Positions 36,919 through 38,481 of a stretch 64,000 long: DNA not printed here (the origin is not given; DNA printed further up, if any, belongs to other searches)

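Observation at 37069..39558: Tandem duplication of argininosuccinate synthase with one divergent copy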

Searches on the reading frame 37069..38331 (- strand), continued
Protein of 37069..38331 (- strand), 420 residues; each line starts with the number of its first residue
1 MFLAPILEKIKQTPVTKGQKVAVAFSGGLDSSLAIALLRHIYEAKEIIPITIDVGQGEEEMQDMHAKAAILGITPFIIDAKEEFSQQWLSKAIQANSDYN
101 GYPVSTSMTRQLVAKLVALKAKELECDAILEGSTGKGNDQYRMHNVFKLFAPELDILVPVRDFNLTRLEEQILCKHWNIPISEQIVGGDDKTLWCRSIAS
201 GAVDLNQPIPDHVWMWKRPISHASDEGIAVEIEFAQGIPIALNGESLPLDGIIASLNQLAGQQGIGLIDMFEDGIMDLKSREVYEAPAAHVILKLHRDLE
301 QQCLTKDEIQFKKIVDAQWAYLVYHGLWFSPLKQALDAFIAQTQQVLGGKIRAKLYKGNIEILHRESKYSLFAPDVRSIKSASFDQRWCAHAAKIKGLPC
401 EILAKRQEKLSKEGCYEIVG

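Call 80: fold_search(model_id=the predicted structure, library=pdb)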
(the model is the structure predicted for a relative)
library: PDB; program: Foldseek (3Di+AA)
matches with E <= 10: 1223; with E <= 0.001: 119
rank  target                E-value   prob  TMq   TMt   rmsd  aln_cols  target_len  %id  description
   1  7k5z_A                1.7e-28  1.00  0.41  0.44  17.9       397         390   35  Crystal Structure of Argininosuccinate synthase from Legionella pneumophila Philadelphia 1 in complex with ANPPNP and  (released 2020-09-30)
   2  7k5z_B                3.0e-28  1.00  0.41  0.44  17.7       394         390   34  Crystal Structure of Argininosuccinate synthase from Legionella pneumophila Philadelphia 1 in complex with ANPPNP and  (released 2020-09-30)
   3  7k5z_D                9.3e-28  1.00  0.41  0.44  17.9       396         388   35  Crystal Structure of Argininosuccinate synthase from Legionella pneumophila Philadelphia 1 in complex with ANPPNP and  (released 2020-09-30)
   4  6xnq_A                2.0e-27  1.00  0.41  0.44  17.8       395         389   35  Crystal Structure of Argininosuccinate synthase from Legionella pneumophila Philadelphia 1 (released 2020-07-22)
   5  4nzp                  5.0e-27  1.00  0.42  0.45  18.4       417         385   31  The crystal structure of argininosuccinate synthase from Campylobacter jejuni subsp. jejuni NCTC 11168 (released 2014-01-15)
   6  4xfj_A                1.4e-26  1.00  0.42  0.45  17.5       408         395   34  Crystal structure of Argininosuccinate synthase from Mycobacterium thermoresistibile in complex with AMPPNP and Argini (released 2015-01-14)
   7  4xfj_B                2.7e-26  1.00  0.43  0.45  17.6       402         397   34  Crystal structure of Argininosuccinate synthase from Mycobacterium thermoresistibile in complex with AMPPNP and Argini (released 2015-01-14)
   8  4u7j_A                6.2e-26  1.00  0.41  0.43  17.8       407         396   33  Crystal structure of Argininosuccinate synthase from Mycobacterium thermoresistibile (released 2014-09-24)
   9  1kh1_A                3.1e-25  1.00  0.41  0.44  18.3       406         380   30  Crystal Structure of Thermus thermophilus HB8 Argininosuccinate Synthetase (released 2002-04-03)
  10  1kh1_C                5.8e-25  1.00  0.42  0.45  17.8       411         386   29  Crystal Structure of Thermus thermophilus HB8 Argininosuccinate Synthetase (released 2002-04-03)
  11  1kh1_D                7.3e-25  1.00  0.41  0.45  18.2       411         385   30  Crystal Structure of Thermus thermophilus HB8 Argininosuccinate Synthetase (released 2002-04-03)
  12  4u7j_B                8.6e-25  1.00  0.41  0.44  17.6       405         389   32  Crystal structure of Argininosuccinate synthase from Mycobacterium thermoresistibile (released 2014-09-24)
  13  1vl2_C                3.9e-24  1.00  0.43  0.45  17.8       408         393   27  Crystal structure of Argininosuccinate synthase (TM1780) from Thermotoga maritima at 1.65 A resolution (released 2004-08-17)
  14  1kh1_B                6.8e-24  1.00  0.42  0.46  17.5       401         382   29  Crystal Structure of Thermus thermophilus HB8 Argininosuccinate Synthetase (released 2002-04-03)
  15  1vl2_A                8.6e-24  1.00  0.43  0.45  18.6       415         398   27  Crystal structure of Argininosuccinate synthase (TM1780) from Thermotoga maritima at 1.65 A resolution (released 2004-08-17)
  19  9leh_B                5.7e-21  1.00  0.40  0.44  18.1       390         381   22  nitrile synthetase ArtA (released 2026-01-14)
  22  9leh_A                7.1e-20  1.00  0.40  0.44  17.9       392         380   22  nitrile synthetase ArtA (released 2026-01-14)
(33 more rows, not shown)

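Call 85: find_related_loci(query=A2, collection=metagenome_contigs, flank=10000)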
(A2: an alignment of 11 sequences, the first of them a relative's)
Query A2 (410 aa) in metagenome_contigs; peptide patterns used: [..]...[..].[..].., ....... (x = any residue, [..] = any of these).
600 stretches matched a pattern (row limit reached: there are more); 545 encode a relative of the query (tblastn E <= 1e-3); the best 80 are kept; 80 distinct loci.
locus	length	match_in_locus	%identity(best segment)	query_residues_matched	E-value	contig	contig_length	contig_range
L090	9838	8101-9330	100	1-410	0e+0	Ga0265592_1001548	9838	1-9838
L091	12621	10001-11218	74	1-406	0e+0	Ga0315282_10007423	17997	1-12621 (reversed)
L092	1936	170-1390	73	1-407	0e+0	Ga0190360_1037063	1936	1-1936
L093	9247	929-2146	74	1-406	0e+0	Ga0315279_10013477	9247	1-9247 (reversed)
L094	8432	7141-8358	74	1-406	0e+0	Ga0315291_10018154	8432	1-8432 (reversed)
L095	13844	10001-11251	73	1-410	0e+0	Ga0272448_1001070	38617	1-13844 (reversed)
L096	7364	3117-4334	73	1-406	0e+0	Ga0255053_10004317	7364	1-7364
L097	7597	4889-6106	72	1-406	0e+0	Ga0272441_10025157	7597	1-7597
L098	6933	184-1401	72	1-406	0e+0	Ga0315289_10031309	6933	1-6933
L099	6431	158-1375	73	1-406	0e+0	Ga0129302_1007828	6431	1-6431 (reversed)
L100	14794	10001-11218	74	1-406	0e+0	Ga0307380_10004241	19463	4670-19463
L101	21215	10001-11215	73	2-406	0e+0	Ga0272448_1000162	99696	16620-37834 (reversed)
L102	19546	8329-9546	71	1-406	0e+0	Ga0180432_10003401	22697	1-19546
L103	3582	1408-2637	73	1-409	0e+0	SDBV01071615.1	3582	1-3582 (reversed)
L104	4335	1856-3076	71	1-407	0e+0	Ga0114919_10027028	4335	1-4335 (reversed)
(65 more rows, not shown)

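Call 90: list_cluster_members(proteins=[L073:10001-11233:+, L053:10001-11227:+, P0115, P0065, L035:7948-9177:+])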
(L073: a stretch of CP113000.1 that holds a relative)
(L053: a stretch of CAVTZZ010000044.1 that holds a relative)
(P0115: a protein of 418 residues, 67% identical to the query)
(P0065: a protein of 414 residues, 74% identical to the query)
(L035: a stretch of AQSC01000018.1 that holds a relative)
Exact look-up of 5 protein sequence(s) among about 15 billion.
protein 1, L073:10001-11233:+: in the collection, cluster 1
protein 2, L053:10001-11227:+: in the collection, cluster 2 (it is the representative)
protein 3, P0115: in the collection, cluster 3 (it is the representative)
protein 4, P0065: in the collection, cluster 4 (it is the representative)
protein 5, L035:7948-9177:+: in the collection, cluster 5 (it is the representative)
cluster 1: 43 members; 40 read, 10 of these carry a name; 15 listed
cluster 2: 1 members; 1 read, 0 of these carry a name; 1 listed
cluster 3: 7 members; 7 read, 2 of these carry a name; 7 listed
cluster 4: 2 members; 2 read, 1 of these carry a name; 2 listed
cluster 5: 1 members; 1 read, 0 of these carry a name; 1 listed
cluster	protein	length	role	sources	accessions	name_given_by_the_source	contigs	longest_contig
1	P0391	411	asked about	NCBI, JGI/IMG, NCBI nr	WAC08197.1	MAG: argininosuccinate synthase [Thermodesulfobacteriota bacterium] | argininosuccinate synthase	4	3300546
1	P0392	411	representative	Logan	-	-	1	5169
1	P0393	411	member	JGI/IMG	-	argininosuccinate synthase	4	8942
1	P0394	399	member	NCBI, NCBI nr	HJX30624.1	MAG TPA: argininosuccinate synthase, partial [Thermodesulfobacteriota bacterium] | argininosuccinate synthase [Thermodesulfobacteriota bacterium]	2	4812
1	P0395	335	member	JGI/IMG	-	argininosuccinate synthase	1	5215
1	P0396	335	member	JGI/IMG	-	argininosuccinate synthase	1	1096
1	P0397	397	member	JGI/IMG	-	argininosuccinate synthase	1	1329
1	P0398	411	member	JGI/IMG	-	argininosuccinate synthase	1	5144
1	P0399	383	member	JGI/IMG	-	argininosuccinate synthase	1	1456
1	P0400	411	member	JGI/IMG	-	argininosuccinate synthase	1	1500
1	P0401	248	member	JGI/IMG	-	argininosuccinate synthase (EC 6.3.4.5)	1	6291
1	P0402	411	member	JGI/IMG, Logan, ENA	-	-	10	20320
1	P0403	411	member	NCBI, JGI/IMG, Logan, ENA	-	-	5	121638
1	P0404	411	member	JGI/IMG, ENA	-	-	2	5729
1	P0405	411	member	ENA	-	-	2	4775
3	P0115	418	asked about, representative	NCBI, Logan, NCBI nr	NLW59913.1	MAG: argininosuccinate synthase [Firmicutes bacterium] | argininosuccinate synthase [Bacillota bacterium]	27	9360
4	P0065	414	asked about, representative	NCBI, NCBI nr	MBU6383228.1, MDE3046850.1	MAG: argininosuccinate synthase [Verrucomicrobia bacterium] | argininosuccinate synthase [Verrucomicrobiota bacterium]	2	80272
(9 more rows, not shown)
